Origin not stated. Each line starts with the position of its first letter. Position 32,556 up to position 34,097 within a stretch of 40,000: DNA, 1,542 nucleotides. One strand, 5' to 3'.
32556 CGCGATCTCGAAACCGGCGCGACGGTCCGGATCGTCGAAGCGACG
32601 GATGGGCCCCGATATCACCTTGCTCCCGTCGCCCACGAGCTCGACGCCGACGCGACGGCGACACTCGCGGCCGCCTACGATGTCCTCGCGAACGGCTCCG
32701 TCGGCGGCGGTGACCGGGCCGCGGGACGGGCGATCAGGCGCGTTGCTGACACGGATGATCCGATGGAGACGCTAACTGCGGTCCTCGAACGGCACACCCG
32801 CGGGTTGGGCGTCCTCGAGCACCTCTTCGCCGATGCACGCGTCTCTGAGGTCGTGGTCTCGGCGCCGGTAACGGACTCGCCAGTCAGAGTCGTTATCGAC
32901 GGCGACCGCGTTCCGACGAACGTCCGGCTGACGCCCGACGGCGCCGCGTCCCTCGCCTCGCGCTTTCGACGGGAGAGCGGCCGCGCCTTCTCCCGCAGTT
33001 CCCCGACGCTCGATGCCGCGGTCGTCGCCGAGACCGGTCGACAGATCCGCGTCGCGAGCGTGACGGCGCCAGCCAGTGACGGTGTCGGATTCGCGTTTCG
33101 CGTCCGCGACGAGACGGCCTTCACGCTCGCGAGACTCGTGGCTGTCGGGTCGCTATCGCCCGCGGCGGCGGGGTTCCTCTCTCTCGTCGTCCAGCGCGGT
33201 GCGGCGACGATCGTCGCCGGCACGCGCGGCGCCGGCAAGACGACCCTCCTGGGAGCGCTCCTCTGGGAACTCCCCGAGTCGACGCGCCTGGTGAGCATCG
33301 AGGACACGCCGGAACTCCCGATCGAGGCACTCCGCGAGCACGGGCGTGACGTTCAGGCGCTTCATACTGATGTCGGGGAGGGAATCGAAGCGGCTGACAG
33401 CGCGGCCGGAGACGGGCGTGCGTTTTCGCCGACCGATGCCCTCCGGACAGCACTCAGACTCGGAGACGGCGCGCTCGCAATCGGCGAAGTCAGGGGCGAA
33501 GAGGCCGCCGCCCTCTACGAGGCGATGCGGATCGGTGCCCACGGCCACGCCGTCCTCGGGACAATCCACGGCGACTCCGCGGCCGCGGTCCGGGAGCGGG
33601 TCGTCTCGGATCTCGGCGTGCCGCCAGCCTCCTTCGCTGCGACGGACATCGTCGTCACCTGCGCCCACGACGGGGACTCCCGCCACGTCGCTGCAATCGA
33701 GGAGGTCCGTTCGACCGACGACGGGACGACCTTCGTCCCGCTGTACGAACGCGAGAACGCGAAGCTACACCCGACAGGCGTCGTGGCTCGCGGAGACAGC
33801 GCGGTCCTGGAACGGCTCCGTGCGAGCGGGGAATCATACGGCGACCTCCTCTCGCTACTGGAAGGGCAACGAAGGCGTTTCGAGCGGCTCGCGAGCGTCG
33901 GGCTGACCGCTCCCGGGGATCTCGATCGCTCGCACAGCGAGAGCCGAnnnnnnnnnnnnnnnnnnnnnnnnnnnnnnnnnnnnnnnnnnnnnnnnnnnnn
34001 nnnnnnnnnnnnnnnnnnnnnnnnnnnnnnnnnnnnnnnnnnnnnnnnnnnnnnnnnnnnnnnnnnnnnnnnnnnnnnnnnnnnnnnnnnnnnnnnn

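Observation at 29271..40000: CetZ tubulin gene divergently paired with an orphan type-IV-pilus/Tad-like assembly module built from unrecognisable anchored proteins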

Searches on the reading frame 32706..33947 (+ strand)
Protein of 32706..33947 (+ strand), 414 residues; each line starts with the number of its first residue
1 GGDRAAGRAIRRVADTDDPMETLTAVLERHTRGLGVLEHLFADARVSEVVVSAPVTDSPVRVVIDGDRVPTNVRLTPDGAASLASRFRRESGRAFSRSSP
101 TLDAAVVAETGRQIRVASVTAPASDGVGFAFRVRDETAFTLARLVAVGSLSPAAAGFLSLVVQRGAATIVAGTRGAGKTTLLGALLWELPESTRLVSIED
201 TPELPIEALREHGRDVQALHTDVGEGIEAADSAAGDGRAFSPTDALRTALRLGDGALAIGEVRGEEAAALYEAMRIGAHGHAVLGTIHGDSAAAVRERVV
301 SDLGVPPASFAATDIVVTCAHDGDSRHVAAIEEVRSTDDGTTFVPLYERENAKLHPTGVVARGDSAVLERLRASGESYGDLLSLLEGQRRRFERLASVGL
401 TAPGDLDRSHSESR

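Call 81: find_homologous_proteins(query=window:32706-33947:+, max_evalue=1e-20)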
Query window:32706-33947:+ (414 aa): 1454 proteins with E <= 1e-20 among 8000 candidates; the best 120 are listed.
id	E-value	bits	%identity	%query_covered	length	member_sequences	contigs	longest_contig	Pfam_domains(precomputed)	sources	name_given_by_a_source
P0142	1.8e-248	842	98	100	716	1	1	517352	PF00437.27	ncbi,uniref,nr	ncbi:ATPase, T2SS/T4P/T4SS family [Halobellus ordinarius]|uniref:ATPase, T2SS/T4P/T4SS family n=1 Ta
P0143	4.0e-191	653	77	100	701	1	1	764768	PF00437.27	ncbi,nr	ncbi:type II secretion protein [Halobellus sp. Atlit-31R]|nr:type II secretion protein [Halobellus s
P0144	1.0e-188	645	77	100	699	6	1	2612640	PF00437.27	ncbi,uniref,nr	ncbi:ATPase, T2SS/T4P/T4SS family [Halobellus inordinatus]|uniref:ATPase, T2SS/T4P/T4SS family n=1 T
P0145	8.2e-186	636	75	99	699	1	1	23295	PF00437.27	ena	-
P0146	1.1e-184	632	76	99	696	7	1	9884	PF00437.27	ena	-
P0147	8.0e-184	629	76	98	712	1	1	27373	PF00437.27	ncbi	ncbi:MAG: ATPase, T2SS/T4P/T4SS family [Haloquadratum sp.]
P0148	1.9e-183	628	76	99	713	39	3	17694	PF00437.27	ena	-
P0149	3.3e-183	627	73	99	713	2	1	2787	PF00437.27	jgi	jgi:type IV secretory pathway ATPase VirB11/archaellum biosynthesis ATPase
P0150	9.4e-183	626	75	99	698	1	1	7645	PF00437.27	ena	-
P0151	1.0e-182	626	75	98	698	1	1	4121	PF00437.27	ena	-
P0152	1.6e-181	622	74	99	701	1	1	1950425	PF00437.27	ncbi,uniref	ncbi:type II/IV secretion system ATPase subunit [Halobellus salinisoli]|uniref:type II/IV secretion 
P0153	6.0e-181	620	75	99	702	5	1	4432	PF00437.27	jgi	jgi:type IV secretory pathway ATPase VirB11/archaellum biosynthesis ATPase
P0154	6.2e-181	620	74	97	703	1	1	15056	PF00437.27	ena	-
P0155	4.3e-180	617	74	99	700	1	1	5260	PF00437.27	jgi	jgi:flagellar protein FlaI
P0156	4.5e-180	617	76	99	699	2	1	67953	PF00437.27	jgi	-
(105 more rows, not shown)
